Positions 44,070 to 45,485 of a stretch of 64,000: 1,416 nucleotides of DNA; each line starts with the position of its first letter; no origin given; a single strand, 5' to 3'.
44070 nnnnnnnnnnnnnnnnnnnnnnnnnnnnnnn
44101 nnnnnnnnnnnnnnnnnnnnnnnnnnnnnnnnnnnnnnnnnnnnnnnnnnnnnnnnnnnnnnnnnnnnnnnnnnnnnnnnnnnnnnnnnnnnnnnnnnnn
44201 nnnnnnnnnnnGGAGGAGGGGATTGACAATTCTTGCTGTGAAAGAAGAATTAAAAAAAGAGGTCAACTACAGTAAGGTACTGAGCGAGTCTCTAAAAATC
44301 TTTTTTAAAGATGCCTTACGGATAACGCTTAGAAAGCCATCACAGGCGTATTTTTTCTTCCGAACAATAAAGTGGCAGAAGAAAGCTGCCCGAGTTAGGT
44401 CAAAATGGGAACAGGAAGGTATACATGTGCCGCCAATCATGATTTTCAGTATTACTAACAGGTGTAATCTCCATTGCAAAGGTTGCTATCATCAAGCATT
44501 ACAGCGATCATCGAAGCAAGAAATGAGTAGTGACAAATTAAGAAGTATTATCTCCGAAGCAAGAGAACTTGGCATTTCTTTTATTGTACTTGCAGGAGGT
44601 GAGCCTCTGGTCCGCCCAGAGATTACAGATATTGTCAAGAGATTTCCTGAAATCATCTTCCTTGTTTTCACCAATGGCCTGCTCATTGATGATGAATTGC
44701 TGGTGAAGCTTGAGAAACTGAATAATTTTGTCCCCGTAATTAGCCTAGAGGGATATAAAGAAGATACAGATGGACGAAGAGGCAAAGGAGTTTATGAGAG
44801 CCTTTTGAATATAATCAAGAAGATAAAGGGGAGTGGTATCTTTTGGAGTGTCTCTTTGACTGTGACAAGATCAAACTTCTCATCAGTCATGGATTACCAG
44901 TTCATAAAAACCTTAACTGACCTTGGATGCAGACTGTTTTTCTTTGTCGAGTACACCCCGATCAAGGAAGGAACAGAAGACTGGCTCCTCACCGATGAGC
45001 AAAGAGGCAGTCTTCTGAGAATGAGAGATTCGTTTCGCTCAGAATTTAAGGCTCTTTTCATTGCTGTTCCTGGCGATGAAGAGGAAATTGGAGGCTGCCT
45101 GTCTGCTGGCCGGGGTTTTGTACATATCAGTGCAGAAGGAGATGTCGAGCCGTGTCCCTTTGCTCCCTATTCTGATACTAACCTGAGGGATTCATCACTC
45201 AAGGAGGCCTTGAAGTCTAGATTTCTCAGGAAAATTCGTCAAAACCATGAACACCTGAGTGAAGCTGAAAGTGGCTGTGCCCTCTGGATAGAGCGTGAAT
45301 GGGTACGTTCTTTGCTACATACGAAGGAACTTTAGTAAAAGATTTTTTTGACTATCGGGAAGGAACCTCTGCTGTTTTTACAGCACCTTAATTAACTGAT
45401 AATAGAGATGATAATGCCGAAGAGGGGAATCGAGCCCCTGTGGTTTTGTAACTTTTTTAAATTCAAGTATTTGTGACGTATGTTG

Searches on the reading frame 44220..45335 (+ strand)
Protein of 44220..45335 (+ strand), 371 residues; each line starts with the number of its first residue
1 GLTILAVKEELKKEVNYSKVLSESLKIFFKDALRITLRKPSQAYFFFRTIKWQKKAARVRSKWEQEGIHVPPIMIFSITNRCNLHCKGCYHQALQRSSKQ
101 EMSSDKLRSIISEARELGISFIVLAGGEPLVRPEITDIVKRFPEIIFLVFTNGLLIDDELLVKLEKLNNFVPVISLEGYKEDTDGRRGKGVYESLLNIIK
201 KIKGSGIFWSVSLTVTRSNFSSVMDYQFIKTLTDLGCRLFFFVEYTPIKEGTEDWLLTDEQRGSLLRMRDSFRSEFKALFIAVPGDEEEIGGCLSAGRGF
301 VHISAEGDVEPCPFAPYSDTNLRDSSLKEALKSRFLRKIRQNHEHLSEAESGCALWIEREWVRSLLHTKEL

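Call 4: search_protein_families(library=pfam, proteins=[window:44220-45335:+], max_evalue=0.01)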
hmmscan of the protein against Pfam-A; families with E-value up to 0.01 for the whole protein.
window:44220-45335:+ (371 aa): 3 families
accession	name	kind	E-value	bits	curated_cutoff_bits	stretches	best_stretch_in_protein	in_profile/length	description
PF04055.27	Radical_SAM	-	7.6e-19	68.9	29.5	1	77-211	2-147/166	Radical SAM superfamily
PF13353.11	Fer4_12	-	8e-08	33.1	22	1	80-144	13-79/137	4Fe-4S single cluster domain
PF13186.11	SPASM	-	4.7e-05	24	21.5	1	293-344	1-57/67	Iron-sulfur cluster-binding domain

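Call 6: search_protein_families(library=ncbifam, proteins=[window:44223-45335:+], max_evalue=0.1)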
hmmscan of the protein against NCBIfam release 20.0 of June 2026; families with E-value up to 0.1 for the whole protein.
window:44223-45335:+ (370 aa): 88 families (the best 25 are shown)
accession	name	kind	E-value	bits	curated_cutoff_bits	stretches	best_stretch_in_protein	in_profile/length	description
TIGR04053.2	TIGR04053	equivalog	9.7e-25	87.6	395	2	70-253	7-195/366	TIGR04053 family radical SAM/SPASM domain-containing protein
TIGR04545.1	rSAM_ahbD_hemeb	equivalog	1.2e-24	87.4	500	2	74-242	3-176/339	heme b synthase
NF050035.1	rSAM_WgK_link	exception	9.1e-23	80.8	650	1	70-288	8-231/367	radical SAM/SPASM peptide maturase WgkB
TIGR04546.1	rSAM_ahbC_deAc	equivalog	9.3e-23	80.6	650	1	49-223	17-194/390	12,18-didecarboxysiroheme deacetylase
TIGR04055.1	rSAM_NirJ2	equivalog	2e-22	80.1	500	1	74-340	3-284/326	putative heme d1 biosynthesis radical SAM protein NirJ2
TIGR04051.1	rSAM_NirJ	equivalog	2.9e-22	79.1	515.45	1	71-223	2-157/354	heme d1 biosynthesis radical SAM protein NirJ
TIGR04054.1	rSAM_NirJ1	equivalog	1.4e-21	76.6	650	1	69-229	34-198/387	putative heme d1 biosynthesis radical SAM protein NirJ1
TIGR04347.1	pseudo_SAM_Halo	equivalog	1.6e-21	77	525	1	68-267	35-238/390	TIGR04347 family pseudo-SAM/SPASM protein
TIGR04317.1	W_rSAM_matur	equivalog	3.3e-21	75.8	380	1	75-261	8-201/349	tungsten cofactor oxidoreductase radical SAM maturase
TIGR03962.1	mycofact_rSAM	equivalog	1.1e-20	74.1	265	1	64-328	5-280/339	mycofactocin radical SAM maturase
TIGR04251.1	SCM_rSAM_ScmF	equivalog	4.7e-20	72.3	400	1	73-237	6-175/353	SynChlorMet cassette radical SAM/SPASM protein ScmF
TIGR04082.1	rSAM_for_selen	equivalog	1.1e-17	64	350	1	75-343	203-482/516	thio(seleno)oxazole modification radical SAM maturase SbtM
TIGR02668.1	moaA_archaeal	equivalog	3.1e-17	62.5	325.25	1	75-249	14-191/303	GTP 3',8-cyclase MoaA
NF001199.0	PRK00164.2-1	equivalog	3.3e-17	62.6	231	1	75-157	16-101/308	GTP 3',8-cyclase MoaA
TIGR04163.1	rSAM_cobopep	equivalog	5.3e-17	61.7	375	1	73-223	66-229/428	peptide-modifying radical SAM enzyme CbpB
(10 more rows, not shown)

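Call 7: find_homologous_proteins(query=window:44223-45335:+, max_evalue=1e-10)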
Query window:44223-45335:+ (370 aa): 5362 proteins with E <= 1e-10 among 8000 candidates; the best 120 are listed.
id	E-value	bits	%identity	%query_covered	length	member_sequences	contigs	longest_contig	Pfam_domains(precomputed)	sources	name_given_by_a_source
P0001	9.8e-246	832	100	100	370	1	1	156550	PF04055.28,PF13353.12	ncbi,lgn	ncbi:MAG: radical SAM protein [Candidatus Aminicenantaceae bacterium]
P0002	2.8e-204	696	81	99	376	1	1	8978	PF13186.12,PF04055.28,PF13353.12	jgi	-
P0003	9.9e-196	668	78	97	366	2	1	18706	PF13186.12,PF04055.28,PF13353.12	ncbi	-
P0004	2.8e-192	656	78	96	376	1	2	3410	PF13186.12,PF04055.28,PF13353.12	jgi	jgi:MoaA/NifB/PqqE/SkfB family radical SAM enzyme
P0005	3.9e-192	656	78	97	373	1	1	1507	PF04055.28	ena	-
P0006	1.9e-191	654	79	96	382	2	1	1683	PF13186.12,PF04055.28,PF13353.12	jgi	-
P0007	2.2e-190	650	78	97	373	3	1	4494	PF04055.28,PF13353.12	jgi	-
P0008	6.7e-190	649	77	97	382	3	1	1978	PF04055.28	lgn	-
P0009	4.2e-189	646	76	97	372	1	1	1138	PF04055.28,PF13353.12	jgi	jgi:MoaA/NifB/PqqE/SkfB family radical SAM enzyme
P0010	1.2e-188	644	76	98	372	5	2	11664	PF13186.12,PF04055.28,PF13353.12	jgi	jgi:MoaA/NifB/PqqE/SkfB family radical SAM enzyme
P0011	1.8e-188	644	75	98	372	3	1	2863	PF13186.12,PF04055.28,PF13353.12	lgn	-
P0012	1.9e-188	644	75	98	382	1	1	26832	PF13186.12,PF04055.28,PF13353.12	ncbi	-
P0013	3.6e-188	643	75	97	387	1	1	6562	PF04055.28,PF13353.12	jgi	-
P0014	2.1e-187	640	74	98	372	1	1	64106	PF13186.12,PF04055.28,PF13353.12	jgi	-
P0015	4.2e-187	639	75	98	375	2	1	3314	PF13186.12,PF04055.28,PF13353.12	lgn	-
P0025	5.1e-185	633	74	98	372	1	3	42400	PF04055.28,PF13353.12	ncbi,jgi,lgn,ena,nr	ncbi:MAG: radical SAM protein [Candidatus Aminicenantes bacterium]|nr:radical SAM protein [Candidatu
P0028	1.8e-184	631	76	97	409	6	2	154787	PF13186.12,PF04055.28,PF13353.12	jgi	-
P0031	2.0e-183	627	74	97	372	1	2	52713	PF04055.28,PF13353.12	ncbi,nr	ncbi:MAG: radical SAM protein [Candidatus Aminicenantes bacterium]|nr:radical SAM protein [Candidatu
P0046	1.1e-178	612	76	95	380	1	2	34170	PF04055.28,PF13353.12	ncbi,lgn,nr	ncbi:MAG: radical SAM protein [Methanocellales archaeon]|nr:radical SAM protein [Methanocellales arc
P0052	3.3e-177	607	72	96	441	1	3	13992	PF13186.12,PF04055.28,PF13353.12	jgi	jgi:MoaA/NifB/PqqE/SkfB family radical SAM enzyme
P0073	5.7e-173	593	71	96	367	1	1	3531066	PF04055.28,PF13353.12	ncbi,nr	ncbi:MAG: radical SAM protein [Spirochaetota bacterium]|nr:MAG: radical SAM protein [Spirochaetota b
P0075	9.0e-173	592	69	99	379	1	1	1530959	PF13186.12,PF04055.28,PF13353.12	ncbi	ncbi:MAG: radical SAM protein, partial [Dehalococcoidia bacterium]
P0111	5.3e-167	573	68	96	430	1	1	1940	PF04055.28,PF13353.12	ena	-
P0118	1.0e-165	569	66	96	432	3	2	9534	PF13186.12,PF04055.28,PF13353.12,PF01035.27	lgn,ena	-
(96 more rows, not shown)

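Call 8: find_encoding_contigs(protein=P0073, flank=6000, max_places=2)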
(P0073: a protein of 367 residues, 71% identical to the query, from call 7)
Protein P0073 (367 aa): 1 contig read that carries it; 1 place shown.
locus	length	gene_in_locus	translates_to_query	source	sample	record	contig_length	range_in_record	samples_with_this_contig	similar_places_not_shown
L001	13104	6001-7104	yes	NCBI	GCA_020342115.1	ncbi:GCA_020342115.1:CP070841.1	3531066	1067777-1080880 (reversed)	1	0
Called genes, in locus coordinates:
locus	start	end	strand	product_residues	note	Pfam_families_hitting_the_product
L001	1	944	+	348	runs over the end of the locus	PF08240:ADH_N, PF16912:Glu_dehyd_C, PF00107:ADH_zinc_N, PF13602:ADH_zinc_N_2 (weak)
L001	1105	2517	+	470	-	PF13416:SBP_bac_8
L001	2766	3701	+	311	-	PF00528:BPD_transp_1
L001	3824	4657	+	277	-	PF00528:BPD_transp_1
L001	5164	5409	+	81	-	-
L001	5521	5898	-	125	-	PF04205:FMN_bind (weak)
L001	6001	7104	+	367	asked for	PF13353:Fer4_12 (weak), PF04055:Radical_SAM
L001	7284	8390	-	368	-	PF01547:SBP_bac_1 (weak), PF13416:SBP_bac_8, PF13531:SBP_bac_11, PF13343:SBP_bac_6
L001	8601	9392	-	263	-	PF00528:BPD_transp_1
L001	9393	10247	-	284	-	PF00528:BPD_transp_1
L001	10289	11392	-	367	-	PF00005:ABC_tran, PF13304:AAA_21 (faint), PF08402:TOBE_2 (weak)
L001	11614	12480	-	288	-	PF00106:adh_short, PF08659:KR, PF13561:adh_short_C2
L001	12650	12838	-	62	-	PF00356:LacI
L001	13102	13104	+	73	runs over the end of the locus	PF06253:MTTB (weak)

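Call 9: find_encoding_contigs(protein=P0046, flank=6000, max_places=2)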
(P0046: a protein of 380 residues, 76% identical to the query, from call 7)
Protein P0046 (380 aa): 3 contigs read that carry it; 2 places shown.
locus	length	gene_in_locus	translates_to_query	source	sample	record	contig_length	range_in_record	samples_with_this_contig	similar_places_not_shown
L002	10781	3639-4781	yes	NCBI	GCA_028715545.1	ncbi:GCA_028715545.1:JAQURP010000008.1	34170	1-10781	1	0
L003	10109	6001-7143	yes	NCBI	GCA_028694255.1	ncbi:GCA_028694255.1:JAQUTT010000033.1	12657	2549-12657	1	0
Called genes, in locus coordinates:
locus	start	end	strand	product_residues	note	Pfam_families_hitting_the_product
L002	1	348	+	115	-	PF00290:Trp_syntA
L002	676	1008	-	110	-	-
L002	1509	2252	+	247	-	PF14512:TM1586_NiRdase, PF00881:Nitroreductase (faint)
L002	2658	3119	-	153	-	-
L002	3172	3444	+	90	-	-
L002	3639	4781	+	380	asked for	PF13353:Fer4_12 (weak), PF04055:Radical_SAM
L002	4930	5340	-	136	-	-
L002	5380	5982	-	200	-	-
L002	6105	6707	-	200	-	-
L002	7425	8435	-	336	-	PF09685:MamF_MmsF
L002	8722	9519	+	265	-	PF01791:DeoC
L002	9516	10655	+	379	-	PF01959:DHQS, PF26558:DHQS_2nd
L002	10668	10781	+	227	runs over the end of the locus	PF01487:DHquinase_I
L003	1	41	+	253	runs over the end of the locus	PF00218:IGPS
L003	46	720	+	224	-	PF00697:PRAI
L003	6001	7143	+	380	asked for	PF13353:Fer4_12 (weak), PF04055:Radical_SAM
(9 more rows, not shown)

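Call 10: find_encoding_contigs(protein=P0075, flank=6000, max_places=2)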
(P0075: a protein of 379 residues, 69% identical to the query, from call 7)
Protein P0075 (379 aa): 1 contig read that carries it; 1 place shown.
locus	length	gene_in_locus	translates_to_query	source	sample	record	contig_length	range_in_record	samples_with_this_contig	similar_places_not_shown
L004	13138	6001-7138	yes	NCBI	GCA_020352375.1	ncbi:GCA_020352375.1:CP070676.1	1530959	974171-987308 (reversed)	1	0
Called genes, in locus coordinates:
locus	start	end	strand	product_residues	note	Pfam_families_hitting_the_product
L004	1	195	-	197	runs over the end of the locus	PF02353:CMAS, PF01209:Ubie_methyltran, PF05401:NodS, PF13489:Methyltransf_23, PF13847:Methyltransf_31, PF08241:Methyltransf_11, PF08242:Methyltransf_12, PF13649:Methyltransf_25, +3 more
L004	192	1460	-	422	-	PF00330:Aconitase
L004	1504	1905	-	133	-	PF02308:MgtC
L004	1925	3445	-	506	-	PF00682:HMGL-like, PF22617:HCS_D2, PF08502:LeuA_dimer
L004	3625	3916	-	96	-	PF01450:KARI_C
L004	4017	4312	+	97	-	PF12698:ABC2_membrane_3 (weak)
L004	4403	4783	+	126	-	PF12680:SnoaL_2, PF07366:SnoaL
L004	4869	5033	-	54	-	PF11706:zf-CGNR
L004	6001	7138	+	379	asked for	PF04055:Radical_SAM, PF13353:Fer4_12 (weak), PF13186:SPASM (faint)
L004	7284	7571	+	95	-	PF02686:GatC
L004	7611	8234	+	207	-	PF01545:Cation_efflux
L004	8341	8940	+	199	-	PF00881:Nitroreductase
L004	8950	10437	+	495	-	PF01425:Amidase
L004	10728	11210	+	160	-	PF13412:HTH_24 (weak), PF01037:AsnC_trans_reg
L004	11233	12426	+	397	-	PF00155:Aminotran_1_2, PF01041:DegT_DnrJ_EryC1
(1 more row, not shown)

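Call 12: find_related_loci(query=window:44223-45335:+, collection=genome_contigs, flank=8000)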
Query window:44223-45335:+ (370 aa) in genome_contigs; peptide patterns used: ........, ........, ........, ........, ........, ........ (x = any residue, [..] = any of these).
65 stretches matched a pattern; 22 encode a relative of the query (tblastn E <= 1e-3); 22 distinct loci.
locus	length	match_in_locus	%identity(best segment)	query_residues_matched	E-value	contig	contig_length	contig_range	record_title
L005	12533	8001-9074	76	11-368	0e+0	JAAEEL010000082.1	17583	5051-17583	MAG: Methanocellales archaeon isolate MC 2_bins2173_k127_59668492, whole genome shotgun sequence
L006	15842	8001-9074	76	11-368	0e+0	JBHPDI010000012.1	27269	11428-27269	Halobacteriota archaeon isolate SAG AM-311-A10 NODE_12_length_27269_cov_30.772397, whole genome shotgun sequence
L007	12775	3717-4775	76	15-367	0e+0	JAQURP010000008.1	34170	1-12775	MAG: Methanocellales archaeon isolate STD1_76 NODE_2485_length_34170_cov_14.500103_Sandtown_D1, whole genome shotgun seq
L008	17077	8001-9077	73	8-366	0e+0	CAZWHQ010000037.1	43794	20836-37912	MAG TPA_asm: uncultured Eubacteriales bacterium isolate binchicken_co275_153 genome assembly, contig: NODE_807_length_43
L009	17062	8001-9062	71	15-368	3e-178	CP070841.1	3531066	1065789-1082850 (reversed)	MAG: Spirochaetota bacterium isolate bin100 chromosome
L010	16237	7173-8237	69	11-365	7e-170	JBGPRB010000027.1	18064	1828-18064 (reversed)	MAG: Dehalococcoidia bacterium isolate OBJ1_062018_150_19 k141_2721334_length_18064_cov_47.0000, whole genome shotgun se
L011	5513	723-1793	64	12-369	1e-171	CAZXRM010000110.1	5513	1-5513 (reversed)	MAG TPA_asm: uncultured bacterium isolate SRP098346_co1_329 genome assembly, contig: NODE_21825_length_5513_cov_4.998351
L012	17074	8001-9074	65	8-365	3e-168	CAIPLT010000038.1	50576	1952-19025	candidate division WOR-3 bacterium isolate AM-sed-core2-D2_bin-250 genome assembly, contig: bin-250:38/89, whole genome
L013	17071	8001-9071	67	11-367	2e-166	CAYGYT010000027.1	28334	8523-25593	MAG TPA_asm: uncultured Eubacteriales bacterium isolate ERP119294_co1_304 genome assembly, contig: NODE_1889_length_2833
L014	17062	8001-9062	61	16-369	6e-156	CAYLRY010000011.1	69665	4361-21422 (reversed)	MAG TPA_asm: uncultured Dehalococcoidales bacterium isolate binchicken_co43_148 genome assembly, contig: NODE_426_length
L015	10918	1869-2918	60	14-364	3e-155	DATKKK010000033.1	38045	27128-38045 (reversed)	MAG TPA_asm: Candidatus Bathyarchaeia archaeon isolate SMAG_U14655 k141_1632813, whole genome shotgun sequence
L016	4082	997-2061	61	11-365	6e-160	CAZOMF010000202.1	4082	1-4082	MAG TPA_asm: uncultured Dehalococcoidaceae bacterium isolate binchicken_co129_661 genome assembly, contig: NODE_82607_le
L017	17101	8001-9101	62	3-369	3e-165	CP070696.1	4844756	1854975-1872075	MAG: Spirochaetaceae bacterium isolate bin59 chromosome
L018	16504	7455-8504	58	14-364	1e-149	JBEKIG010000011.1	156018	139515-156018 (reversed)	MAG: Nitrososphaeria archaeon isolate SPRUCE 295 SPRUCE_295_11, whole genome shotgun sequence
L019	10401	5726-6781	58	13-365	1e-142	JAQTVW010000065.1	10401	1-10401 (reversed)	MAG: Dehalococcoidales bacterium isolate STB_97 NODE_16782_length_10401_cov_3.804945_Sandtown_B, whole genome shotgun se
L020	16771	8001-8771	72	11-267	7e-127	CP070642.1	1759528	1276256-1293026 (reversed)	MAG: Chloroflexota bacterium isolate bin905 chromosome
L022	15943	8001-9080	44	10-369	2e-106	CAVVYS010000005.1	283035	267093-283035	MAG: uncultured Bacteroidaceae bacterium isolate MFD03804.bin.2.69 genome assembly, contig: contig_16236, whole genome s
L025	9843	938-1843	32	62-365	2e-51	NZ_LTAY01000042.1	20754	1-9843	Clostridium thermobutyricum DSM 4928 CLTH_contig000042, whole genome shotgun sequence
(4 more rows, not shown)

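Call 13: search_solved_structures(query=window:44223-45335:+, max_evalue=0.001)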
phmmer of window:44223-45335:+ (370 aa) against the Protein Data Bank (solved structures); distinct sequences matched with E-value up to 0.001: 17.
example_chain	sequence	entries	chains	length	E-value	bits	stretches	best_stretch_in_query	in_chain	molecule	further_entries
6efn_A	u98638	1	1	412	6.9e-14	54.7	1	70-313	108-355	Sporulation killing factor maturation protein SkfB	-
9dfu_A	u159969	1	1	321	3.3e-08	36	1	68-240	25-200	Radical SAM core domain-containing protein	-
9dfn_A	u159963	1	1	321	4.2e-08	35.6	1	69-240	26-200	Radical SAM core domain-containing protein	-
6c8v_A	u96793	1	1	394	2e-07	33.4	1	67-145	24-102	Coenzyme PQQ synthesis protein E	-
7vob_C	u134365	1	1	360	2.9e-07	32.9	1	75-238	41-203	Cytosylglucuronate decarboxylase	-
7voc_C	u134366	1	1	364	3e-07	32.8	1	75-238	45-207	Cytosylglucuronate decarboxylase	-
7n7i_A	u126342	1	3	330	1.3e-06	30.7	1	45-194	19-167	Viperin-like enzyme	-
7tol_A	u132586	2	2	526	1.5e-06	30.5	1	75-205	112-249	glycerol dibiphytanyl glycerol tetraether - macrocyclic archaeol synthase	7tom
5wgg_A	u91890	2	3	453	3.5e-06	29.3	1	73-220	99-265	Radical SAM domain protein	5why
9dgw_A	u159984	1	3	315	4.4e-06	29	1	68-194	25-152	Radical SAM core domain-containing protein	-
9dfw_A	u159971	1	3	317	4.6e-06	28.9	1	68-194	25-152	Radical SAM core domain-containing protein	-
6b4c_A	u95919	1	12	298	5.7e-06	28.6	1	69-194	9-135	Viperin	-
8wm2_A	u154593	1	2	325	8.8e-06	28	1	75-159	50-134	Fe-S radical SAM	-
7bi7_A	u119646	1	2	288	0.00024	23.3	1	76-159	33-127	FeMo cofactor biosynthesis protein NifB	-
7jmb_A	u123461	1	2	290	0.00025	23.2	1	76-159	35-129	Nitrogenase iron-molybdenum cofactor biosynthesis protein NifB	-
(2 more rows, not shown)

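Call 17: find_related_loci(query=window:44223-45335:+, collection=metagenome_contigs, flank=5000)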
Query window:44223-45335:+ (370 aa) in metagenome_contigs; peptide patterns used: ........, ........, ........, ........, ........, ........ (x = any residue, [..] = any of these).
112 stretches matched a pattern; 50 encode a relative of the query (tblastn E <= 1e-3); 50 distinct loci.
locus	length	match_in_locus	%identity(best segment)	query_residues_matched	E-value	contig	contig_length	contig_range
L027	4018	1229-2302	76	11-368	0e+0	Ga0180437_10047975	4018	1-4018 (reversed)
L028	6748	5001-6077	75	8-366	0e+0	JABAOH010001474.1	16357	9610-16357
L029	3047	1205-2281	75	8-366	0e+0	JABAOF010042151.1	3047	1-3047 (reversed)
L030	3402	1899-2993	71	4-368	0e+0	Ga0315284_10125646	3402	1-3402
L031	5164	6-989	79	41-368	0e+0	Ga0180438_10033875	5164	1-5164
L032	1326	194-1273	72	6-365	0e+0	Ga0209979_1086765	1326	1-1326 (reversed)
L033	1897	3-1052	68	18-367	0e+0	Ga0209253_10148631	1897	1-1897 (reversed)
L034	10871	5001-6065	66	12-366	2e-171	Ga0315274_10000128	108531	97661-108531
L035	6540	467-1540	65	8-365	3e-168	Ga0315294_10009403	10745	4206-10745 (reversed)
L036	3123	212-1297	64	9-370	3e-176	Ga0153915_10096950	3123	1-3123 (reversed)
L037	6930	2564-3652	61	5-367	2e-159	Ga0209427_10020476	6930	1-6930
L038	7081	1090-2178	61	5-367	3e-159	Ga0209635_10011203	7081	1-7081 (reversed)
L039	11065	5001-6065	59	14-369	7e-154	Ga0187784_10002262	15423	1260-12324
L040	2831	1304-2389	60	3-364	1e-161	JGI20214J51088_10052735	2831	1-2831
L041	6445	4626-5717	57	4-368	2e-153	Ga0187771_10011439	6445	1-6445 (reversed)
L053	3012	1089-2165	55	11-369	4e-149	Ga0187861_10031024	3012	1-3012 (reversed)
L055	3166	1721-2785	53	7-367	4e-148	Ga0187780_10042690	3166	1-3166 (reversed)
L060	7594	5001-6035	54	20-364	5e-135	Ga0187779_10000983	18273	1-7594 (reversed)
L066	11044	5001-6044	57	18-365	5e-146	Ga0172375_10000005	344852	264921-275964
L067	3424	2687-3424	51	7-258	2e-93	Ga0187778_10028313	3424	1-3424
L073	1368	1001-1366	57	7-128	6e-50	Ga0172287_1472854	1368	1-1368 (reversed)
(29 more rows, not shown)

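Call 19: find_encoding_contigs(protein=P0002, flank=5000, max_places=2)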
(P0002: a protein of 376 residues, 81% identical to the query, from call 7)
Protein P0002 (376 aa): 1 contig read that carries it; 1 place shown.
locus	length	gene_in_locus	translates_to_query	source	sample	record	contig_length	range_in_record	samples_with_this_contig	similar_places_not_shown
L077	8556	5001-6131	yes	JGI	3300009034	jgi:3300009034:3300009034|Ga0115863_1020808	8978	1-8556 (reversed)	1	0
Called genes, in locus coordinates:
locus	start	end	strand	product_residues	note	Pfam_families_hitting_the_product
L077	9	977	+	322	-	PF09699:Paired_CXXCH_1 (faint), PF00130:C1_1 (faint), PF14522:Cytochrome_C7 (weak), PF22113:Mtrc-MtrF_II-IV_dom (faint)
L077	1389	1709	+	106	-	PF12680:SnoaL_2, PF07366:SnoaL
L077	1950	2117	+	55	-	-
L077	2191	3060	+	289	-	PF00561:Abhydrolase_1, PF12697:Abhydrolase_6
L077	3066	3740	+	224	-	PF14329:DUF4386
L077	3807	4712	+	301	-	-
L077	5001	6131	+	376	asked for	PF13353:Fer4_12 (weak), PF04055:Radical_SAM, PF13186:SPASM (faint)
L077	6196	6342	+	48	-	-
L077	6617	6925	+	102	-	-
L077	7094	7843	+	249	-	PF01048:PNP_UDP_1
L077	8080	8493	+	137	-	PF18899:DUF5655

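Call 20: find_encoding_contigs(protein=P0003, flank=5000, max_places=2)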
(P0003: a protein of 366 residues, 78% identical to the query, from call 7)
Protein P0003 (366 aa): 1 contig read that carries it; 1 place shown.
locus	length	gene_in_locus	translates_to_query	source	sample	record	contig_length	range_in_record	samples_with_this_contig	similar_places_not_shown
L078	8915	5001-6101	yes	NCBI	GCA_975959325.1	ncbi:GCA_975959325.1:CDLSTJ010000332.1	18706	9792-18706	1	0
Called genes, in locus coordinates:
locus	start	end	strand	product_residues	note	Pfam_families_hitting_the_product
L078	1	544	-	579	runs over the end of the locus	PF00082:Peptidase_S8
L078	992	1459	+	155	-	-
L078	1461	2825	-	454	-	PF13187:Fer4_9 (faint), PF12838:Fer4_7 (weak), PF13247:Fer4_11, PF00037:Fer4 (weak), PF12797:Fer4_2 (weak), PF12837:Fer4_6 (weak), PF13237:Fer4_10 (weak), PF04976:DmsC (weak)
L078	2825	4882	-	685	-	PF04879:Molybdop_Fe4S4, PF00384:Molybdopterin, PF01568:Molydop_binding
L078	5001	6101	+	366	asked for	PF13353:Fer4_12 (weak), PF04055:Radical_SAM, PF13186:SPASM (faint)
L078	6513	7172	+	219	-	-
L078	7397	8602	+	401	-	PF01963:TraB_PrgY_gumN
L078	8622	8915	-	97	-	?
